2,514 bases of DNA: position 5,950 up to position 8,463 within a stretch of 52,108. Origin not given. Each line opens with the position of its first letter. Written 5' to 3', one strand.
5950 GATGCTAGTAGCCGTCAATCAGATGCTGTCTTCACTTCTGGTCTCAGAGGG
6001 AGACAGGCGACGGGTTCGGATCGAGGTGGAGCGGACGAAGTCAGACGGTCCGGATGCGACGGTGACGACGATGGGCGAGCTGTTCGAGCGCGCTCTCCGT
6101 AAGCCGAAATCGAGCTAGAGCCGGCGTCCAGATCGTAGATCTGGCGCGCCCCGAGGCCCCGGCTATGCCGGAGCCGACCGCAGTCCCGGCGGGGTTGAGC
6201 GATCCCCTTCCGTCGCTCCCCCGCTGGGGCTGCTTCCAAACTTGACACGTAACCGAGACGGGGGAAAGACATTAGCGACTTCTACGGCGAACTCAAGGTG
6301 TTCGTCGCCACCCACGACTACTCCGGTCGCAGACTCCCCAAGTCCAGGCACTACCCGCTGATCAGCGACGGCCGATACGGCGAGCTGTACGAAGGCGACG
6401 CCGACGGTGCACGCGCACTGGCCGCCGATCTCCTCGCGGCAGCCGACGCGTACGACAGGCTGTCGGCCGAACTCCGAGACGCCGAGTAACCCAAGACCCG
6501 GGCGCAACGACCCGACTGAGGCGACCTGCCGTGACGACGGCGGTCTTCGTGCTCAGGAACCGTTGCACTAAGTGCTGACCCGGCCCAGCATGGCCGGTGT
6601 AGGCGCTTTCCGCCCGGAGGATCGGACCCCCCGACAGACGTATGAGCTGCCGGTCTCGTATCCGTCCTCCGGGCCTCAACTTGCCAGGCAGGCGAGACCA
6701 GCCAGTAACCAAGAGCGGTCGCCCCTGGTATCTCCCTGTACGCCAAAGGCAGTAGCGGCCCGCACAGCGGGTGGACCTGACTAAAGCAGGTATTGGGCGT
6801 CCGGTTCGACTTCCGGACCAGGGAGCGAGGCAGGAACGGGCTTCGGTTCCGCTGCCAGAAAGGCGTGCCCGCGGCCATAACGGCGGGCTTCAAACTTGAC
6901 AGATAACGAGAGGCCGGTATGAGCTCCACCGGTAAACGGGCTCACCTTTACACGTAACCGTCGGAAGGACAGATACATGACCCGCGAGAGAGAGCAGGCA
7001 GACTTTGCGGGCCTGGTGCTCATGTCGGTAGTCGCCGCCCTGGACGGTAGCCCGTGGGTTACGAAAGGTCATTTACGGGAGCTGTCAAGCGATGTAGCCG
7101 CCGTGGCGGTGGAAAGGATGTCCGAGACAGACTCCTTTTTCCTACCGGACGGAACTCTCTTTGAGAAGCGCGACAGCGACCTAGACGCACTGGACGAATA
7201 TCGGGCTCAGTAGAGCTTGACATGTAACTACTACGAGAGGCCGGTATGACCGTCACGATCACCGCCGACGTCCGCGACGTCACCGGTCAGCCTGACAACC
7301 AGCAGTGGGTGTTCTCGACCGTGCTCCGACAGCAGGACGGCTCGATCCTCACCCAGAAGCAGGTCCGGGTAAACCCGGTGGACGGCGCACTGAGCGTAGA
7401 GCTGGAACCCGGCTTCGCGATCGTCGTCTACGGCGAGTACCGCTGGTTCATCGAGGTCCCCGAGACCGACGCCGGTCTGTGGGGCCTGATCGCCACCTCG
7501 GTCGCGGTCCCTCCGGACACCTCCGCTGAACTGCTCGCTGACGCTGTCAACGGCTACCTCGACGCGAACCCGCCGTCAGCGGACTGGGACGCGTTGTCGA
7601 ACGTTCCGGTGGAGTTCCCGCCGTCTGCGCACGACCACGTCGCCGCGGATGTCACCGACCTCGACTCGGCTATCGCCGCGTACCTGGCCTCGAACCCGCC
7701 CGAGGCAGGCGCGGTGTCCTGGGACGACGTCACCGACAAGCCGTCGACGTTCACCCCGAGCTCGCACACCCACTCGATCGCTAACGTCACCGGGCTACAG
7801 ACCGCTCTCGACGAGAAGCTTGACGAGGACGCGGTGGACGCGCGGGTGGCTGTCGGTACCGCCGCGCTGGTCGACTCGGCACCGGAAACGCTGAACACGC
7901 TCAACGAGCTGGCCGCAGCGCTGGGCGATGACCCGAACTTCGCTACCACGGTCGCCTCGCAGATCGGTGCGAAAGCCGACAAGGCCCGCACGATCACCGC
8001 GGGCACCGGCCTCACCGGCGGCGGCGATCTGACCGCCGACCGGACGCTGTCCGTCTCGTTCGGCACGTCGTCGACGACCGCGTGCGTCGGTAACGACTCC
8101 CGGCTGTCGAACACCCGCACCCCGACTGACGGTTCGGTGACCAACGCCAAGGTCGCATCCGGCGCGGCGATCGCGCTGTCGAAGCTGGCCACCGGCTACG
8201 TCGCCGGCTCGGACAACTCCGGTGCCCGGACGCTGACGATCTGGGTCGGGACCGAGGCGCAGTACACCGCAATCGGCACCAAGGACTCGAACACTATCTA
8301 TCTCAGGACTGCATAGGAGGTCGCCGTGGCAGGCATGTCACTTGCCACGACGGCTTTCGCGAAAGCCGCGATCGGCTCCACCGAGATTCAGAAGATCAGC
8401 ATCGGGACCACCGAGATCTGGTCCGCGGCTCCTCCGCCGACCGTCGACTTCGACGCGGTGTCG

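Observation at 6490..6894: About 400 nt with no ORF but dense secondary structure, including a tRNA-like cloverleaf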

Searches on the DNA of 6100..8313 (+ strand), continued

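Call 65: get_annotated_region(hit=H83, flank=1200)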
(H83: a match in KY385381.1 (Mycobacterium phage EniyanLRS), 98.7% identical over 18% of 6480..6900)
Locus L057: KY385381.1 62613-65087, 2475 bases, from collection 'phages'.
description: Mycobacterium phage EniyanLRS, complete genome.
organism: Mycobacterium phage EniyanLRS (NCBI taxid 1933770)
taxonomy: Viruses; Duplodnaviria; Heunggongvirae; Uroviricota; Caudoviricetes; Vilmaviridae; Wildcatvirus; Mycobacterium virus Wildcat
host: Mycolicibacterium smegmatis MC2 155; source: soil; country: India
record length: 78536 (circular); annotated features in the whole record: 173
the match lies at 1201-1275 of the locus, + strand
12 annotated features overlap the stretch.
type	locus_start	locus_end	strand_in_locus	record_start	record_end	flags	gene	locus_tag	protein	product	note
tRNA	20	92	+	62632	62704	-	122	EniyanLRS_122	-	tRNA-Glu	tRNA-Glu(tcc)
tRNA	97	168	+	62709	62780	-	123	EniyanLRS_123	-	tRNA-Glu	tRNA-Glu(ctc)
tRNA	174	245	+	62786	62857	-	124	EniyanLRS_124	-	tRNA-Asn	tRNA-Asn(gtt)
CDS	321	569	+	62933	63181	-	125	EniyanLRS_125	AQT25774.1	hypothetical protein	-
CDS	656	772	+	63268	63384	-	126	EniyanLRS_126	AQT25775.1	hypothetical protein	-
CDS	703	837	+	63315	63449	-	171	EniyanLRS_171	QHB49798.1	hypothetical protein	-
CDS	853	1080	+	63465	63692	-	172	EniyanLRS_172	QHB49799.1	hypothetical protein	-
CDS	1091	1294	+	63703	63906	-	176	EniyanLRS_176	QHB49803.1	hypothetical protein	-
CDS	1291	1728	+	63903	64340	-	127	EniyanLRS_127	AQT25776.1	DprA-like DNA processing chain A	-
CDS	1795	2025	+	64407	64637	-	128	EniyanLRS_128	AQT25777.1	RNA binding protein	-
CDS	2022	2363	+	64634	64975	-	129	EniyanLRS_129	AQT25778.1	RF-1 peptide chain release factor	-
CDS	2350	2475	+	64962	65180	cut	130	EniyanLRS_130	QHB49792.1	hypothetical protein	-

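Call 67: search_dna_similar(query=L057:900-1600:+, collection=phages, mode=near, max_rows=12)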
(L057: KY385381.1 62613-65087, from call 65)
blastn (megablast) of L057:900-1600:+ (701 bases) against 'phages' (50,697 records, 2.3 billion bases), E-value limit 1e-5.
Records with a match: 28; places in all: 28; records where one place covers at least 80% of the query: 6.
Best place of each record, by identity: >=99% 2; 95-99% 16; 90-95% 10.
By first word of the organism name: Mycobacterium 28.
By host as written in the record: Mycobacterium smegmatis mc2 155 16; Mycobacterium smegmatis mc#155 3; Mycolicibacterium smegmatis MC2 155 2; Mycobacterium sp. 2; Mycobacterium smegamtis mc2 155 2; Mycobacterium smegmatis mc2155 2; Mycolicobacterium smegmatis mc(2)155 1.
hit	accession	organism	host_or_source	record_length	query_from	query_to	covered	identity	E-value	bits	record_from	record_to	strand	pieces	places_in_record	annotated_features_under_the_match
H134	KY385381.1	Mycobacterium phage EniyanLRS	Mycolicibacterium smegmatis MC2 155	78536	1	701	100%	100.0%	0e+0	1295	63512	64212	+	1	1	127: DprA-like DNA processing chain A | 176: hypothetical protein | 172: hypothetical protein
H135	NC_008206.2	Mycobacterium phage Wildcat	Mycobacterium sp.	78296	1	701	100%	92.5%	0e+0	990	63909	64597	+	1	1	134: GTP-binding domain | 133: hypothetical protein | 132: hypothetical protein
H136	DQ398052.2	Mycobacterium phage Wildcat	Mycobacterium sp.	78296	1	701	100%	92.5%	0e+0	990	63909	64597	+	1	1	134: hypothetical protein | 133: hypothetical protein | 132: hypothetical protein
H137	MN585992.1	Mycobacterium phage MaryV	Mycobacterium smegmatis mc2 155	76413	1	701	100%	92.5%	0e+0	990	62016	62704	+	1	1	120: DprA-like DNA processing chain A | 119: hypothetical protein | 118: hypothetical protein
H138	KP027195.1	Mycobacterium phage Cosmo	Mycobacterium smegmatis mc2 155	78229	1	701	100%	92.3%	0e+0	985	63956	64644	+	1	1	135: hypothetical protein | 134: hypothetical protein | 133: hypothetical protein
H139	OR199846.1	Mycobacterium phage Azrael100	Mycolicobacterium smegmatis mc(2)155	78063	1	701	100%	92.2%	0e+0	979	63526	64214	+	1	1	DprA-like DNA processing protein | hypothetical protein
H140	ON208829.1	Mycobacterium phage Seanderson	Mycobacterium smegmatis mc#155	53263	302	376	11%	98.7%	7e-29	134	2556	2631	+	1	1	none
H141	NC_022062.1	Mycobacterium phage Trouble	Mycobacterium smegamtis mc2 155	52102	302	376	11%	98.7%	7e-29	134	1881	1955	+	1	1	none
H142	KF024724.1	Mycobacterium phage Trouble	Mycobacterium smegamtis mc2 155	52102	302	376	11%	98.7%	7e-29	134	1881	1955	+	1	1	none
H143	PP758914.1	Mycobacterium phage QTRlifeCrisis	Mycobacterium smegmatis mc2155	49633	302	376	11%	98.7%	7e-29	134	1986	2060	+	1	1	none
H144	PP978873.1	Mycobacterium phage Applejack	Mycobacterium smegmatis mc2155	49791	302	376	11%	98.7%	7e-29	134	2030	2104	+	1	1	none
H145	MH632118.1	Mycobacterium phage Zeeculate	Mycobacterium smegmatis mc2 155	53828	302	376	11%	97.4%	9e-28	130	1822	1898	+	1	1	none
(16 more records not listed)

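Call 68: get_annotated_region(hit=H135, flank=100)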
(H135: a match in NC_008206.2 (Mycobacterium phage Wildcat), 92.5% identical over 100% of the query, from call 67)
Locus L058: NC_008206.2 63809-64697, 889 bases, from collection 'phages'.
description: Mycobacteriophage Wildcat, complete genome.
organism: Mycobacterium phage Wildcat (NCBI taxid 373415)
taxonomy: Viruses; Duplodnaviria; Heunggongvirae; Uroviricota; Caudoviricetes; Vilmaviridae; Wildcatvirus; Mycobacterium virus Wildcat
host: Mycobacterium sp.; source: -; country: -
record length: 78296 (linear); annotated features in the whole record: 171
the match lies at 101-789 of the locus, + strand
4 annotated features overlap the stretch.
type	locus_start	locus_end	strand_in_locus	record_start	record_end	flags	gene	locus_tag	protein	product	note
CDS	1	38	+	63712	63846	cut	131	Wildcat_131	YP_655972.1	hypothetical protein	-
CDS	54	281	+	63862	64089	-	132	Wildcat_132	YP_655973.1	hypothetical protein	-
CDS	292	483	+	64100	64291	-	133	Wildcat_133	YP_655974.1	hypothetical protein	-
CDS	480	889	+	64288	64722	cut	134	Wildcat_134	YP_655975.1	GTP-binding domain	-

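Call 90: search_with_rna_model(model_id=R2, sources=[L103, L104, L105, L106, L107, L108, L109, L110, L111, L112, L113, L114, L115, L116, L117, L118, L121, L122, L123, L124, L125, L126, L127, L128, L129, L130, L131], max_evalue=1)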
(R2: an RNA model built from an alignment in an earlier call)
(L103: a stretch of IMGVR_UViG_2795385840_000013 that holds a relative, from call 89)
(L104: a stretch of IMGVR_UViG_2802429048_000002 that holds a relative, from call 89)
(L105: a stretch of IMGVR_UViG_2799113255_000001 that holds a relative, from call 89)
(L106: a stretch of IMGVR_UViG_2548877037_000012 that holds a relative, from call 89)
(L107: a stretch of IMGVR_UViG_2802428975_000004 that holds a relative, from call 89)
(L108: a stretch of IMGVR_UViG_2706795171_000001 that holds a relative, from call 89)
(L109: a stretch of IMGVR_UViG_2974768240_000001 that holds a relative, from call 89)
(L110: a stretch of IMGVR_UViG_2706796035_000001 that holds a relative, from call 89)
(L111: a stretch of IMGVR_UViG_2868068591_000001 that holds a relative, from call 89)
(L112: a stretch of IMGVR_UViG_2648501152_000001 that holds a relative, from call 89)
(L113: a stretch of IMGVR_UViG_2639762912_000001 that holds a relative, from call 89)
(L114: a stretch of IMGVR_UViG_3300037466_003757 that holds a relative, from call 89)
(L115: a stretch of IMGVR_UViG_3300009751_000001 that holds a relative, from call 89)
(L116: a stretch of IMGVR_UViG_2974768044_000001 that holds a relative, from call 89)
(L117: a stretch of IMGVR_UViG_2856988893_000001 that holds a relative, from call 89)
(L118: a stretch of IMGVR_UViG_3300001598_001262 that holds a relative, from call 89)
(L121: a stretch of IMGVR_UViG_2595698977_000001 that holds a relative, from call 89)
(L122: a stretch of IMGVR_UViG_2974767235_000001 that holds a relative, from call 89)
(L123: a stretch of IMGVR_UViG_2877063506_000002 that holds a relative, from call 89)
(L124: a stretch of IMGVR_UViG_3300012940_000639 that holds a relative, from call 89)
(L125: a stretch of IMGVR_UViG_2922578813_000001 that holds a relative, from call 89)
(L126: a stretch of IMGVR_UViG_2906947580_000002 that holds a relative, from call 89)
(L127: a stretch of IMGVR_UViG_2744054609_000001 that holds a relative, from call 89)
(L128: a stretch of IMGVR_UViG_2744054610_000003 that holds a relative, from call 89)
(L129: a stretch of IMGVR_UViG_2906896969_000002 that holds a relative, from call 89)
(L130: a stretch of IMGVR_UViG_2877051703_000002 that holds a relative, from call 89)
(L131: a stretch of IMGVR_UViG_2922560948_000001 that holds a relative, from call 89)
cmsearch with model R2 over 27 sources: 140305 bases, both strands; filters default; matches with E-value up to 1: 0.
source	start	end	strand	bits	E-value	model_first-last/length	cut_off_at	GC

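Call 91: search_with_rna_model(model_id=R1, sources=[L103, L104, L105, L106, L107, L108, L109, L110, L111, L112, L113, L114, L115, L116, L117, L118, L121, L122, L123, L124, L125, L126, L127, L128, L129, L130, L131], max_evalue=1)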
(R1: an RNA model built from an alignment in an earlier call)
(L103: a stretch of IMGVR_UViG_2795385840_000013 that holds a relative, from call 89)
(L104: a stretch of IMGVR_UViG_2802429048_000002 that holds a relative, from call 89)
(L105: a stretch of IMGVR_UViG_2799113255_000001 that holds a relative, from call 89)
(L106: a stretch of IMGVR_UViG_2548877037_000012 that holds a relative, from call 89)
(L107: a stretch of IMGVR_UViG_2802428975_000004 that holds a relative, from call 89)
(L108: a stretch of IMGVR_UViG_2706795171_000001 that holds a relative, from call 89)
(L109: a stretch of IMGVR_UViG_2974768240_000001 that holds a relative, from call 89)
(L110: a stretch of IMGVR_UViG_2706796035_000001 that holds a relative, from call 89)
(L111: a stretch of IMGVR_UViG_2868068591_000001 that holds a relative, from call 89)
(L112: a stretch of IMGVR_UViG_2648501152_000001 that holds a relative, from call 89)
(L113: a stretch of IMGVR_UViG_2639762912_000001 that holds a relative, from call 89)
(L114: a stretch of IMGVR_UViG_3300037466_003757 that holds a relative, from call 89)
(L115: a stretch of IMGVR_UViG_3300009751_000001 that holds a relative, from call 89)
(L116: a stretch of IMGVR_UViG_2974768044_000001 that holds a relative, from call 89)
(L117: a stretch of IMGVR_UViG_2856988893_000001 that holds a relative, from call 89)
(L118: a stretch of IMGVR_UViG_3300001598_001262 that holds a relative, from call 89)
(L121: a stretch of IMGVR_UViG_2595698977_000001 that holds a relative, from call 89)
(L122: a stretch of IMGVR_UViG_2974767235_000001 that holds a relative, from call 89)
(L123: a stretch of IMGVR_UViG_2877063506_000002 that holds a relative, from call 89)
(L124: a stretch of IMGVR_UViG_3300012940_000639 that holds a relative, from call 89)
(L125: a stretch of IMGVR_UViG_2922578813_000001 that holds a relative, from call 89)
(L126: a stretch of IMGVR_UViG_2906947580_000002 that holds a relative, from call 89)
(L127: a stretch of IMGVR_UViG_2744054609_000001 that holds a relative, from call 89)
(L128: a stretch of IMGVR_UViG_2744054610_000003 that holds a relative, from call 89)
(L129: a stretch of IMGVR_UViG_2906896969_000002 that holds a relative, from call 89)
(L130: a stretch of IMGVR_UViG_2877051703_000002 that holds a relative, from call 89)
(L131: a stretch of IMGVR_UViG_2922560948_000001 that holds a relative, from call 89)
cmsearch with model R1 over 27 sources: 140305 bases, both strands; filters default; matches with E-value up to 1: 2.
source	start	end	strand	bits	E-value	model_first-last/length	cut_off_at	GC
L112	3514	3557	+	17.5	0.22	1-69/69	no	0.66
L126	554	608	-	16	0.5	1-69/69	no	0.69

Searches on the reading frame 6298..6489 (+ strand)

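Call 61: search_protein_families(library=phrogs, proteins=[window:6298-6489:+], max_evalue=0.01)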
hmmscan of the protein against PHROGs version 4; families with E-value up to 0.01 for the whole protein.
window:6298-6489:+ (63 aa): 0 families

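Call 62: search_protein_families(library=pfam, proteins=[window:6298-6489:+], max_evalue=0.01)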
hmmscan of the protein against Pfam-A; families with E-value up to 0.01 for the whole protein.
window:6298-6489:+ (63 aa): 1 family
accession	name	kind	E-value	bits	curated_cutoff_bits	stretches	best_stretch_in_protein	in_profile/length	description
PF21848.1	DUF6907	-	0.00034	21.6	26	1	19-60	73-115/116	Domain of unknown function (DUF6907)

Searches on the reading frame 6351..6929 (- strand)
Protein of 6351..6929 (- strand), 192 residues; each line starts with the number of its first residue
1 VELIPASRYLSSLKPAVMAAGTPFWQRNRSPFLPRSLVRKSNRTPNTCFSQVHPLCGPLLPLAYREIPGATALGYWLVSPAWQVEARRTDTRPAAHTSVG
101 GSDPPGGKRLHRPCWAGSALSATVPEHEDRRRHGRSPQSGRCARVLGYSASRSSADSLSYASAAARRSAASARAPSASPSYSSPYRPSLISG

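Call 61: search_protein_families(library=phrogs, proteins=[window:6351-6929:-], max_evalue=0.01)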
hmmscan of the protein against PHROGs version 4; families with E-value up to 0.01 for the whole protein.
window:6351-6929:- (192 aa): 0 families

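Call 62: search_protein_families(library=pfam, proteins=[window:6351-6929:-], max_evalue=0.01)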
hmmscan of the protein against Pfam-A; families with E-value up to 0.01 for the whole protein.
window:6351-6929:- (192 aa): 0 families

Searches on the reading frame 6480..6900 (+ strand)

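Call 61: search_protein_families(library=phrogs, proteins=[L003:1429-1749:+], max_evalue=0.01)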
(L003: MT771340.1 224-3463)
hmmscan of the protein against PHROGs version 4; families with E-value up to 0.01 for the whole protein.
L003:1429-1749:+ (106 aa): 4 families
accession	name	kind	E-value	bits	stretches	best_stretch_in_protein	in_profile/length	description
phrog_28044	-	unknown function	3.7e-15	56.9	1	1-29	1-29/48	-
phrog_7087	-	unknown function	2.9e-14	54.2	1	7-58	1-54/96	-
phrog_26323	-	unknown function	1.9e-07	32.2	1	88-106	39-57/57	-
phrog_25290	-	unknown function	6.7e-07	31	1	49-74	20-45/88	-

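Call 62: search_protein_families(library=pfam, proteins=[L003:1429-1749:+], max_evalue=0.01)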
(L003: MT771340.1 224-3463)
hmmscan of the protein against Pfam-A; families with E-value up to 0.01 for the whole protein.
L003:1429-1749:+ (106 aa): 0 families

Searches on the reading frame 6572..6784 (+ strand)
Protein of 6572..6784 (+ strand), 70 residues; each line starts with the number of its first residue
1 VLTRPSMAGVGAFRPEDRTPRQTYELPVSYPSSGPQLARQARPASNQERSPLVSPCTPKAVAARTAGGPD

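Call 61: search_protein_families(library=phrogs, proteins=[window:6572-6784:+], max_evalue=0.01)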
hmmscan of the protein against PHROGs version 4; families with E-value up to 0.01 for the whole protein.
window:6572-6784:+ (70 aa): 3 families
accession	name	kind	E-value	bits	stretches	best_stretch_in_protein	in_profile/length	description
phrog_25290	-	unknown function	7.3e-29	101.4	1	2-53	24-75/88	-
phrog_26979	-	unknown function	1.4e-06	29.2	1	34-53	27-46/59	-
phrog_7087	-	unknown function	2.1e-06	29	1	21-54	51-84/96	-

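Call 62: search_protein_families(library=pfam, proteins=[window:6572-6784:+], max_evalue=0.01)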
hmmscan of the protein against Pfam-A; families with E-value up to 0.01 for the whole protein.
window:6572-6784:+ (70 aa): 0 families

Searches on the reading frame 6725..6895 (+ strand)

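Call 61: search_protein_families(library=phrogs, proteins=[L005:1839-2021:+, L005:2034-2225:+], max_evalue=0.01)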
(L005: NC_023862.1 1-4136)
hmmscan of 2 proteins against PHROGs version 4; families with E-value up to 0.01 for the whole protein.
L005:1839-2021:+ (60 aa): 2 families
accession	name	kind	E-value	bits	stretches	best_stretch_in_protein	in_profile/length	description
phrog_26979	-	unknown function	4e-34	117.4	1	1-60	3-58/59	-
phrog_7087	-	unknown function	1.9e-16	61.2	1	2-41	41-80/96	-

L005:2034-2225:+ (63 aa): 3 families
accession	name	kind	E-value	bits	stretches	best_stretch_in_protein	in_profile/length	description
phrog_25290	-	unknown function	4.8e-16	60.3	1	30-61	54-85/88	-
phrog_26979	-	unknown function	5.6e-13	49.7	1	31-60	26-55/59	-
phrog_7087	-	unknown function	1.4e-12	48.8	1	30-60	62-92/96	-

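Call 62: search_protein_families(library=pfam, proteins=[L005:1839-2021:+, L005:2034-2225:+], max_evalue=0.01)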
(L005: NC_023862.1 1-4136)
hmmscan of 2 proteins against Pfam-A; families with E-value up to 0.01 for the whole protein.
L005:1839-2021:+ (60 aa): 0 families

L005:2034-2225:+ (63 aa): 0 families

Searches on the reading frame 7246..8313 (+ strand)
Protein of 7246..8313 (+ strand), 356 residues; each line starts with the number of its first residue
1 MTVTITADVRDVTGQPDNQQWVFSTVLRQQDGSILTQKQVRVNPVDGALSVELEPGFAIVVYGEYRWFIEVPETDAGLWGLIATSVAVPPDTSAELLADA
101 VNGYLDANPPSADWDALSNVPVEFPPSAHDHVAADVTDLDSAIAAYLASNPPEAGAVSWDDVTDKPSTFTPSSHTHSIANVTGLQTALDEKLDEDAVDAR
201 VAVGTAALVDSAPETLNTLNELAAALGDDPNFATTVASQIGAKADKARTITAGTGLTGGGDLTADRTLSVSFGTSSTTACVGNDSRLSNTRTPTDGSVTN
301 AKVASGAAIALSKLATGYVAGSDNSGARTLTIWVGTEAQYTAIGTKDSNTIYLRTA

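Call 89: find_related_loci(query=window:7246-8313:+, collection=viral_contigs, flank=2500)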
Query window:7246-8313:+ (356 aa) in viral_contigs; peptide patterns used: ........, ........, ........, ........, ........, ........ (x = any residue, [..] = any of these).
88 stretches matched a pattern; 79 encode a relative of the query (tblastn E <= 1e-3); 72 distinct loci.
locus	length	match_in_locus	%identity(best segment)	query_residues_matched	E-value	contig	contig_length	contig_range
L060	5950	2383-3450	96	1-356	0e+0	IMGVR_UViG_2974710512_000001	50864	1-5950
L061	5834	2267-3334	96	1-356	0e+0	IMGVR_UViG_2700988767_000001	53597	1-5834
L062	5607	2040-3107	96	1-356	0e+0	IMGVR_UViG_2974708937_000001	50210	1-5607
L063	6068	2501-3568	96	1-356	0e+0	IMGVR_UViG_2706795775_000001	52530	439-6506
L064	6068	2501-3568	95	1-356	0e+0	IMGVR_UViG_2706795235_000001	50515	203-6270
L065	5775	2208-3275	96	1-356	0e+0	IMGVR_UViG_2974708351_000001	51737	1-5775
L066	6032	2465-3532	96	1-356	0e+0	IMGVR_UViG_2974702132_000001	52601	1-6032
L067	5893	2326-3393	95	1-356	0e+0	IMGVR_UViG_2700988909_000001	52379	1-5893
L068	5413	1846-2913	95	1-356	0e+0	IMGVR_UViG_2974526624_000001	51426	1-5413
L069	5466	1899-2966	95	1-356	0e+0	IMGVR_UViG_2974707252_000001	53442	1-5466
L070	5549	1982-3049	94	1-356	0e+0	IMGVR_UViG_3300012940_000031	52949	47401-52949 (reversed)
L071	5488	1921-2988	94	1-356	0e+0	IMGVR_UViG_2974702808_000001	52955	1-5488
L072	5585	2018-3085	94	1-356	0e+0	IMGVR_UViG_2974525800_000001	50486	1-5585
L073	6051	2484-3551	94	1-356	0e+0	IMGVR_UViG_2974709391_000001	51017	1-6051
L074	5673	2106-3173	94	1-356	0e+0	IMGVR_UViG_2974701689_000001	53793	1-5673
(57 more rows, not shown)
